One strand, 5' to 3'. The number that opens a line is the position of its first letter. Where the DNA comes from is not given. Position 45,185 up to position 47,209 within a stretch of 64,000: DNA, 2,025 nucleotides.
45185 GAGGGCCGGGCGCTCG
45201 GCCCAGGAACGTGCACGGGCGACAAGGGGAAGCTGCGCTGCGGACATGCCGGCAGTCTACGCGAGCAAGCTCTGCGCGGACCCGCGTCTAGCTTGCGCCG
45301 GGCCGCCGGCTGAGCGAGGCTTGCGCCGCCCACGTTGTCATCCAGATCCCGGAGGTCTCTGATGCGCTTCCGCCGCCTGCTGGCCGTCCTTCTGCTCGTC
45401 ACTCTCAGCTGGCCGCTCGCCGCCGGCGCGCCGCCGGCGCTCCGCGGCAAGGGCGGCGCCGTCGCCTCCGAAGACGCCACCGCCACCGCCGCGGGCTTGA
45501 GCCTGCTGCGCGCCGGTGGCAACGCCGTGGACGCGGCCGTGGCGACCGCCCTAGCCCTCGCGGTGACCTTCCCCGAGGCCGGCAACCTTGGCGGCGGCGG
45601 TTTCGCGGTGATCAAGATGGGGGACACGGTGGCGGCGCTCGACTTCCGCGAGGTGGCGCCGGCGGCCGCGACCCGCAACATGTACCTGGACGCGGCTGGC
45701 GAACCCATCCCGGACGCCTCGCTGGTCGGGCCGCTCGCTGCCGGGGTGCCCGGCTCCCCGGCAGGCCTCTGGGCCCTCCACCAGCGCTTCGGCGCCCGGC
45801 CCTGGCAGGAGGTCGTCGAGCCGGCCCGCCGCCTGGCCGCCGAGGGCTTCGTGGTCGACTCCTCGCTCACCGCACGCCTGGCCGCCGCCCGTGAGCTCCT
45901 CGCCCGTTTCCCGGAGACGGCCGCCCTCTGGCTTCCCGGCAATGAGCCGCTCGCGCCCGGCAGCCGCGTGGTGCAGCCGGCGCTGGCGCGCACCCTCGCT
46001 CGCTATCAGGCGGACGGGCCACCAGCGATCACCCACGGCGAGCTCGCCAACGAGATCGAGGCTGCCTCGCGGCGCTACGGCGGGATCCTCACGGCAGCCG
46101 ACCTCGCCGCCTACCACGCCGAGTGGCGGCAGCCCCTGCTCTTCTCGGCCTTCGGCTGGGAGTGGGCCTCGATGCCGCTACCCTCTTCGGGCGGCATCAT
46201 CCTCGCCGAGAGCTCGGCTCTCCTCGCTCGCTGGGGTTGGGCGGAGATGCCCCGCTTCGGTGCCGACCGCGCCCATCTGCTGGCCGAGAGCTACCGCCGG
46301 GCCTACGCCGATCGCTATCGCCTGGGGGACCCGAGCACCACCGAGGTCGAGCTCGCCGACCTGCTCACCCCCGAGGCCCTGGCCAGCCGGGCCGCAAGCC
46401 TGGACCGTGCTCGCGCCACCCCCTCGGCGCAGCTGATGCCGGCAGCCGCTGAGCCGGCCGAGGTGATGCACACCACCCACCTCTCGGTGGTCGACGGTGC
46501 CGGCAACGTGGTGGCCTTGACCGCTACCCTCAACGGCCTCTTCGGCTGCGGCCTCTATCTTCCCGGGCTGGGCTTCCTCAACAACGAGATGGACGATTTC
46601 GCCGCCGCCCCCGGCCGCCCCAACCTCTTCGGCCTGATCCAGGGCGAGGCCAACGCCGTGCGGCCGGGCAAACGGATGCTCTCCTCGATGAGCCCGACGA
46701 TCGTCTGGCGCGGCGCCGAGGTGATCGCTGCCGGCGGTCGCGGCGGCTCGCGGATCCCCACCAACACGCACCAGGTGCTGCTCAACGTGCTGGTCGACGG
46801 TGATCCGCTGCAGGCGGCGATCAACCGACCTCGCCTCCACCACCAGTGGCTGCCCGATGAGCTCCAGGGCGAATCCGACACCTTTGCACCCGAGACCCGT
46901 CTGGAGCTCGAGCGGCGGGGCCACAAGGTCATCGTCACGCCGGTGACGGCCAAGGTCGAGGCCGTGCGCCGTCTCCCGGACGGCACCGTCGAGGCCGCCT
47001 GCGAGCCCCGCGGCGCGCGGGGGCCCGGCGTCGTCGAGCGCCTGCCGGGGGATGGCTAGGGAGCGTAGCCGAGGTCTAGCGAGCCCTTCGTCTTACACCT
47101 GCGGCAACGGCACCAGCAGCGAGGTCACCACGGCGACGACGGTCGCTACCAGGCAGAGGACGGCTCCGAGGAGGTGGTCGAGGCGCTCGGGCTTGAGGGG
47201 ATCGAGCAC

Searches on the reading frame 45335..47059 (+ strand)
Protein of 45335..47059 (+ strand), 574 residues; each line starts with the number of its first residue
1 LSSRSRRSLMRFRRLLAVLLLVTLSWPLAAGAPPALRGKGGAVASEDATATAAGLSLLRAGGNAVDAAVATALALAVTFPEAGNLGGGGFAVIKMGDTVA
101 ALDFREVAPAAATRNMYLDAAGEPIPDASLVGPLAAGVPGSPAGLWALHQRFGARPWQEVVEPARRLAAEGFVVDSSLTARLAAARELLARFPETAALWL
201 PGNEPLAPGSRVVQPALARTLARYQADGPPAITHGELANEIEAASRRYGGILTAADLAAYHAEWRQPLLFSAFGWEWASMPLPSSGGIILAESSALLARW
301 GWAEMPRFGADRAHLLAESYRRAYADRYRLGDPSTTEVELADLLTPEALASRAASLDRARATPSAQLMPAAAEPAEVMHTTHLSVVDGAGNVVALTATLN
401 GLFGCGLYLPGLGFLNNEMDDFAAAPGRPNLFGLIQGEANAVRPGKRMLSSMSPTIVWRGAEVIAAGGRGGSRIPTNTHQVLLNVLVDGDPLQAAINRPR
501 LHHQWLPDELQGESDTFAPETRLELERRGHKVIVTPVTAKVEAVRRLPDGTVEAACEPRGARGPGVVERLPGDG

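Call 91: search_protein_families(library=pfam, proteins=[window:45335-47059:+], max_evalue=0.0001)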
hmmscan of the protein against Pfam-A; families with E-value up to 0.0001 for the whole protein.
window:45335-47059:+ (574 aa): 1 family
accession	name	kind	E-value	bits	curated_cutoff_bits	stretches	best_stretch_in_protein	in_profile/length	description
PF01019.26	G_glu_transpept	-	3.2e-143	478.7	27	1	56-560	2-510/512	Gamma-glutamyltranspeptidase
